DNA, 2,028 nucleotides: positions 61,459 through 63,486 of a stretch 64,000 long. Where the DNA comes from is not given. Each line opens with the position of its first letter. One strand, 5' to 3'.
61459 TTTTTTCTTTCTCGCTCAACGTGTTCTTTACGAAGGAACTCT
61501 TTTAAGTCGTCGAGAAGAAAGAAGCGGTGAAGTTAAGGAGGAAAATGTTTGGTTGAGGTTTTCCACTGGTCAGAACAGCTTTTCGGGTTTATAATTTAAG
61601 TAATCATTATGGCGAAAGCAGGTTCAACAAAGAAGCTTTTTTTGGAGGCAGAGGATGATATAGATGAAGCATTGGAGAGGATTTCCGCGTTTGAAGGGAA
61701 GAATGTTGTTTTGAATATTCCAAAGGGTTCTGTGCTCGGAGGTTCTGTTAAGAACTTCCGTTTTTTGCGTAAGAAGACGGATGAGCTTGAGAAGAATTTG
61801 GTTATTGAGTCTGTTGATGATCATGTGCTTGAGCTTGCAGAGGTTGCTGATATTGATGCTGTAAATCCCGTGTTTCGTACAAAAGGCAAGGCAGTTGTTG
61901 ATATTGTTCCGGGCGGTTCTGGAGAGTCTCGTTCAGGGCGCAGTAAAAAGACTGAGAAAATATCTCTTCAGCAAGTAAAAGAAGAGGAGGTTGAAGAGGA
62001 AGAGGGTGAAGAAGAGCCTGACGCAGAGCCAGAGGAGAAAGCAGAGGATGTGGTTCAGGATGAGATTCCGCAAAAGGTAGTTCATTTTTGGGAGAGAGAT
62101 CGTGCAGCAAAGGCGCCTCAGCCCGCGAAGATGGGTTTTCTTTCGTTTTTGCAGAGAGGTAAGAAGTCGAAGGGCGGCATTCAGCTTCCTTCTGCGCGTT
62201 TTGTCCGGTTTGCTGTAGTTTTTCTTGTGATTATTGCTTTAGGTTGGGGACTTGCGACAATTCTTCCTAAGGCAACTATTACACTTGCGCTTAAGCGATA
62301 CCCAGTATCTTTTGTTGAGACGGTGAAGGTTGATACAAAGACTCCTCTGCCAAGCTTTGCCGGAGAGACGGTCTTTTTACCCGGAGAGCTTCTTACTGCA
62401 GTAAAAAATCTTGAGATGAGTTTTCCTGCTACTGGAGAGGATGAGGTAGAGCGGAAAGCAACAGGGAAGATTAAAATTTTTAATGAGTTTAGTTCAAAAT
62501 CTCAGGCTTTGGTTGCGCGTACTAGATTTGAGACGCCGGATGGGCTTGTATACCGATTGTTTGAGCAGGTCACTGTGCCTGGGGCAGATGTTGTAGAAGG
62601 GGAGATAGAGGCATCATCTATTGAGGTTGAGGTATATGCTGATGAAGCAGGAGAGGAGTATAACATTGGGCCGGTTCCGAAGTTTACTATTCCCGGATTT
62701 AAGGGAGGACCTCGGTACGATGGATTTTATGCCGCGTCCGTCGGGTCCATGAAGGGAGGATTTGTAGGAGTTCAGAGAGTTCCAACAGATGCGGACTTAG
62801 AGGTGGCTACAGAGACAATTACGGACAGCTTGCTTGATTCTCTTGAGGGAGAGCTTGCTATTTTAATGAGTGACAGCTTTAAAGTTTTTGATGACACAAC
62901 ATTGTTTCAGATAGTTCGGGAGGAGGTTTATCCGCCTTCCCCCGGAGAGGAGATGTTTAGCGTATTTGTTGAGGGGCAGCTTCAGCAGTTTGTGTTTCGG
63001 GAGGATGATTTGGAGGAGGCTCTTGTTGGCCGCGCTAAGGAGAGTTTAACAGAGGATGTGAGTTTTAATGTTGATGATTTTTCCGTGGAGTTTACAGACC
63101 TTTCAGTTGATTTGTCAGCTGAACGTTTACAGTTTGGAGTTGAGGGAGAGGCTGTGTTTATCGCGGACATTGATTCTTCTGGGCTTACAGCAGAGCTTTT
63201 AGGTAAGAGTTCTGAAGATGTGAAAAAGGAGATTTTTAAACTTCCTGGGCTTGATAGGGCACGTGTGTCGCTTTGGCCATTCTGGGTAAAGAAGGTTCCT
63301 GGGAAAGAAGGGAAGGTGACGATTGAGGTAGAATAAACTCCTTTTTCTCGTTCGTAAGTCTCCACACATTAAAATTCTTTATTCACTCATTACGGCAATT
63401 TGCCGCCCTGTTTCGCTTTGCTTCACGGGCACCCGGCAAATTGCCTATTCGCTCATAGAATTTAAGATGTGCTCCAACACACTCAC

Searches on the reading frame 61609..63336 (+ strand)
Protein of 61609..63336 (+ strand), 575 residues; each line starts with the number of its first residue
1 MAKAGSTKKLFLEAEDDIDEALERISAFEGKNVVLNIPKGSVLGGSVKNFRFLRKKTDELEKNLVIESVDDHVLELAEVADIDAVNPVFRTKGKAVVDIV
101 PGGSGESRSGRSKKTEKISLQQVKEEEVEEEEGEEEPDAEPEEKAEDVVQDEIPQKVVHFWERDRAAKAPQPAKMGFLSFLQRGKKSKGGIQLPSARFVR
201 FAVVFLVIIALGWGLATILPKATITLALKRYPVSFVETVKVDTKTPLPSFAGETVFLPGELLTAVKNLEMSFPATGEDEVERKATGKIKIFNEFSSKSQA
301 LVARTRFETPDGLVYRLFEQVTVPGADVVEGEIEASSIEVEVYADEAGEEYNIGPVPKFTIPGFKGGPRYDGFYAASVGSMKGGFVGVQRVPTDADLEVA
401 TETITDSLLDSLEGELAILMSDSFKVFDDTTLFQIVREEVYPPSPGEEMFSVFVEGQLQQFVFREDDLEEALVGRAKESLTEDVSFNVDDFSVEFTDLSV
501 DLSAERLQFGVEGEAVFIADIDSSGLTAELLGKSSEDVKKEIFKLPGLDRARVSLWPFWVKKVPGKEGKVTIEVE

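Call 77: search_protein_families(library=pfam, proteins=[window:61609-63333:+], max_evalue=0.001)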
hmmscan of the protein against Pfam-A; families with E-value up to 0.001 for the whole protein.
window:61609-63333:+ (575 aa): 1 family
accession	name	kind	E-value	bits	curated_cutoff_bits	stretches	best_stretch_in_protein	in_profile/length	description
PF21110.3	GlxA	-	8.3e-05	23.6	27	1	283-368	1-94/105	GlxA beta barrel domain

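Call 78: find_encoding_contigs(protein=window:61609-63336:+, flank=10000, max_places=2)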
Protein window:61609-63336:+ (575 aa): 5 contigs read that carry it; 2 places shown.
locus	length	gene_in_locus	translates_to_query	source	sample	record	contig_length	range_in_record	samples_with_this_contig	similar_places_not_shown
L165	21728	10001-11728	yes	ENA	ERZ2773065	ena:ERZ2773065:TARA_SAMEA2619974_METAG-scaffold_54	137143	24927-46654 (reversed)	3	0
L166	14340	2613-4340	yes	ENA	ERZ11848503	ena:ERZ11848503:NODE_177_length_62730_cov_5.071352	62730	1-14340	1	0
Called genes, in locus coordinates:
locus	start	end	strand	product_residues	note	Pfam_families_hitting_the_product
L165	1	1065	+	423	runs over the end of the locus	PF13660:DUF4147, PF05161:MOFRL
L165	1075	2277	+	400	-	PF03952:Enolase_N, PF00113:Enolase_C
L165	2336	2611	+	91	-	PF00462:Glutaredoxin, PF13417:GST_N_3, PF13409:GST_N_2 (weak)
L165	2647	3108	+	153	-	-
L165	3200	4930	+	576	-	PF01807:Zn_ribbon_DnaG, PF08275:DNAG_N, PF01751:Toprim (weak), PF13155:Toprim_2, PF13662:Toprim_4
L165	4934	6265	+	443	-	PF03979:Sigma70_r1_1 (weak), PF00140:Sigma70_r1_2, PF04542:Sigma70_r2, PF04539:Sigma70_r3, PF04545:Sigma70_r4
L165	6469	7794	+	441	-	PF18915:DUF5667 (weak)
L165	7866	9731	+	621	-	PF01411:tRNA-synt_2c, PF07973:tRNA_SAD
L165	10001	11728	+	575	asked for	-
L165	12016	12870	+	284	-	PF00565:SNase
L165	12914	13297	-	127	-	PF07681:DoxX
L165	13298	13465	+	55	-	-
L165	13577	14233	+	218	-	-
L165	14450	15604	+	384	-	PF00215:OMPdecase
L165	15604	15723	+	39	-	-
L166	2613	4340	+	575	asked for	-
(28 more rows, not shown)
